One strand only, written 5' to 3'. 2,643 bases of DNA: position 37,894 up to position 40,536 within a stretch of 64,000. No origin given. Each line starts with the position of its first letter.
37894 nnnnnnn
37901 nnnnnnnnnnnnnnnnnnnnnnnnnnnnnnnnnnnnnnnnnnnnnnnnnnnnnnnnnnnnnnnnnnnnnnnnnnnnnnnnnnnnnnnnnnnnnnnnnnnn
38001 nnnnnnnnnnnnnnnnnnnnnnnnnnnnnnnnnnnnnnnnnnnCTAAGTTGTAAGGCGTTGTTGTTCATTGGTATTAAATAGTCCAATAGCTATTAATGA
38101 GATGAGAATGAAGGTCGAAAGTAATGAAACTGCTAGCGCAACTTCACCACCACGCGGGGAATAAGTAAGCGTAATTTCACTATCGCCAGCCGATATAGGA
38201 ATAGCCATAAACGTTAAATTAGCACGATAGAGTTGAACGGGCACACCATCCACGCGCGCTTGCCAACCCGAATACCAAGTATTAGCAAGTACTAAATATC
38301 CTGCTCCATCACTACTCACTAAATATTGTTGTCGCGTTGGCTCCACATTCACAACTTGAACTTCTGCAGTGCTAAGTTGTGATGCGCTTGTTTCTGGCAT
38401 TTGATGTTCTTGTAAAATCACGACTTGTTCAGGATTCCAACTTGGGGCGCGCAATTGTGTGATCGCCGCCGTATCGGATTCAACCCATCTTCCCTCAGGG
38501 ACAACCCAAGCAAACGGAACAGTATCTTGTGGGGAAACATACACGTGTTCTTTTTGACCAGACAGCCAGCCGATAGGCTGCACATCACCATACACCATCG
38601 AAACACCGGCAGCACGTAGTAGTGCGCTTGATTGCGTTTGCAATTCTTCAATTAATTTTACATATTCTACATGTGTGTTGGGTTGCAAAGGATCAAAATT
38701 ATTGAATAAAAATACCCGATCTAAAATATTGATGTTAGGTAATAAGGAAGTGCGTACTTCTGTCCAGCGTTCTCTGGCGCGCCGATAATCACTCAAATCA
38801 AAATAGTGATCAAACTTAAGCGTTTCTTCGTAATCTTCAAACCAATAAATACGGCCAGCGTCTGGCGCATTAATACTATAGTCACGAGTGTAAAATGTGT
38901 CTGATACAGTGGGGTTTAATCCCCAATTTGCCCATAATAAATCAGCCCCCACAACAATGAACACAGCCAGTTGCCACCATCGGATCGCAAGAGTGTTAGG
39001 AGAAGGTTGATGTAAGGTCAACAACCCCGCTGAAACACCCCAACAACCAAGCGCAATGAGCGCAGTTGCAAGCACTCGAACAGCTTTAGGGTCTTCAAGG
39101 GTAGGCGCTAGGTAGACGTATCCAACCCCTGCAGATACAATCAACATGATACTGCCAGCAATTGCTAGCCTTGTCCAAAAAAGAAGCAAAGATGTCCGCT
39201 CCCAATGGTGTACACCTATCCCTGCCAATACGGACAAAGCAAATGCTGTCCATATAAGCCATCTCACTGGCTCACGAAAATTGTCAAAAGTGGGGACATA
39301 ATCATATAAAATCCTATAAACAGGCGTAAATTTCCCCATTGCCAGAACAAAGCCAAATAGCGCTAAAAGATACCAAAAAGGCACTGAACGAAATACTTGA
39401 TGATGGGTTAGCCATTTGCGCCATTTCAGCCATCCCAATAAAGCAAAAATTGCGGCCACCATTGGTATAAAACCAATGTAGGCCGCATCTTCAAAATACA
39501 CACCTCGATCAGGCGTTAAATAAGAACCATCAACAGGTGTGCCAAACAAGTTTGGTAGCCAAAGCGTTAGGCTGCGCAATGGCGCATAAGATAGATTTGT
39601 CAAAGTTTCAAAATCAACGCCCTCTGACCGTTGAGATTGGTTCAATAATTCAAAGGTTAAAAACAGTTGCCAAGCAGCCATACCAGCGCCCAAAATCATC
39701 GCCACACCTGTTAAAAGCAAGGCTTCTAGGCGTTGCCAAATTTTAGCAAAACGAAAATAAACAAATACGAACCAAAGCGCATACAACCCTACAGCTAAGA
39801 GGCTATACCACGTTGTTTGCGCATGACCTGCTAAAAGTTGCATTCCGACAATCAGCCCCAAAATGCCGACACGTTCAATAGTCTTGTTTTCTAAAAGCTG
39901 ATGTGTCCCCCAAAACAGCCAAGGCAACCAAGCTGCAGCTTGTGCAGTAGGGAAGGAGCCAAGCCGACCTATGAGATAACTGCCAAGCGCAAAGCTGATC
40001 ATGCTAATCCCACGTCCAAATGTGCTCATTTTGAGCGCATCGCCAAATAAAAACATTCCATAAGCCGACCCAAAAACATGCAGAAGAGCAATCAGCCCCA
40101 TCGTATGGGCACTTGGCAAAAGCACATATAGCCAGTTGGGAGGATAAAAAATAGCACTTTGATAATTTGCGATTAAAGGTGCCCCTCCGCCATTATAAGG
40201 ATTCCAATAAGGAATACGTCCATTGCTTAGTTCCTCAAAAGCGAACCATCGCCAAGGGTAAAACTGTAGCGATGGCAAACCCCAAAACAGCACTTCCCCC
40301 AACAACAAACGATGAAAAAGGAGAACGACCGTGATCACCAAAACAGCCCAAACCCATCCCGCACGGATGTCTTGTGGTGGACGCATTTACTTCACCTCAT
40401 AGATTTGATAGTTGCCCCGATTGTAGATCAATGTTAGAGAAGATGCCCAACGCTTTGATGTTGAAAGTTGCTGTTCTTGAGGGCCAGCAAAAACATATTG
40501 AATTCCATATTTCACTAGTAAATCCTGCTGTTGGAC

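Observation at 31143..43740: Envelope-glycan locus built from six GT-C-like polytopic membrane proteins plus one phosphoglycosyl transferase, with no cytoplasmic GT, flippase, polymerase or exporter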

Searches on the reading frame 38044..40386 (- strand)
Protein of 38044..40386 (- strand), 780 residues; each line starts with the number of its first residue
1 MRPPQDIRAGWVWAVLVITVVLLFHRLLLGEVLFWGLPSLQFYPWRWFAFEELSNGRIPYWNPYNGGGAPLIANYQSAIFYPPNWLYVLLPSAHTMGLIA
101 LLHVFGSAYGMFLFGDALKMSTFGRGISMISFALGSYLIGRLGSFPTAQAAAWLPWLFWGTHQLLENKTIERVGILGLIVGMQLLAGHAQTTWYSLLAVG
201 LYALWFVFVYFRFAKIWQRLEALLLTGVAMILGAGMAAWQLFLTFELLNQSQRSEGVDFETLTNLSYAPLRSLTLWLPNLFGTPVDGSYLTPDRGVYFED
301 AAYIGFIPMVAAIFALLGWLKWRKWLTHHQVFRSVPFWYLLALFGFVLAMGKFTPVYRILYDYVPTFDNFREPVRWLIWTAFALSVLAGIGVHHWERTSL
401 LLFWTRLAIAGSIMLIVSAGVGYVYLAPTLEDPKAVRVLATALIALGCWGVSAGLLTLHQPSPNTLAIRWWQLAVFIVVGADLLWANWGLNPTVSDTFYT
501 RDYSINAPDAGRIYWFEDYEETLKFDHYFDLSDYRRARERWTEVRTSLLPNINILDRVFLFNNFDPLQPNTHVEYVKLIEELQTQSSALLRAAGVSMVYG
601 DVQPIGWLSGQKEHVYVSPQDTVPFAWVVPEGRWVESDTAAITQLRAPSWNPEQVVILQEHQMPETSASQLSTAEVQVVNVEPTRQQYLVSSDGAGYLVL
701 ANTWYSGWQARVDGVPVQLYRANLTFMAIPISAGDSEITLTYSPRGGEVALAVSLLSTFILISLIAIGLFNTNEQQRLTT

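Call 4: search_protein_families(library=pfam, proteins=[window:38044-40386:-], max_evalue=0.1)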
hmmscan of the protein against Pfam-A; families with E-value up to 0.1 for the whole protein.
window:38044-40386:- (780 aa): 1 family
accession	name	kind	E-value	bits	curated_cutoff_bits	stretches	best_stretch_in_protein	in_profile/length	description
PF09586.16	YfhO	-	3.4e-11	42.7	28.5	1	667-754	747-835/835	Bacterial membrane protein YfhO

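Call 5: search_protein_families(library=ncbifam, proteins=[window:38044-40386:-], max_evalue=0.1)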
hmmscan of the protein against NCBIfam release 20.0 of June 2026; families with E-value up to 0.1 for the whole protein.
window:38044-40386:- (780 aa): 2 families
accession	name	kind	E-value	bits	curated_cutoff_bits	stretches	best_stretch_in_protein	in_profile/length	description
NF047589.1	GlcsyltransPgfM1Strep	equivalog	4.3e-07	28.4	1400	1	701-764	887-950/955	glycosyltransferase PgfM1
NF047590.1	GlcsyltransPgfM2Strep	equivalog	9.8e-07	27.3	1500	1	690-764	802-876/884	glycosyltransferase PgfM2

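Call 42: search_solved_structures(query=A4, max_evalue=10)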
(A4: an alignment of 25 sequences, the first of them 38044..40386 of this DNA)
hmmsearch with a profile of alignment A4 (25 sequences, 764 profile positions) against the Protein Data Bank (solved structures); distinct sequences matched with E-value up to 10: 0.

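Call 71: search_protein_families(library=pfam, alignment_id=A4, max_evalue=0.01)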
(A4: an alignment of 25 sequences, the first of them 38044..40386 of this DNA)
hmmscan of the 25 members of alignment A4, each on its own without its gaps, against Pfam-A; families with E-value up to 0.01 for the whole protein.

A. member 1, window:38044-40386:- (780 aa): 1 family
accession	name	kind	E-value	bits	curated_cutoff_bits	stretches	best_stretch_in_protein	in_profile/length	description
PF09586.16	YfhO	-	3.4e-11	42.7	28.5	1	667-754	747-835/835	Bacterial membrane protein YfhO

B. families by the number of members that match (of 25 scanned): 1 family
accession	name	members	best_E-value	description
PF09586.16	YfhO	23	5.5e-19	Bacterial membrane protein YfhO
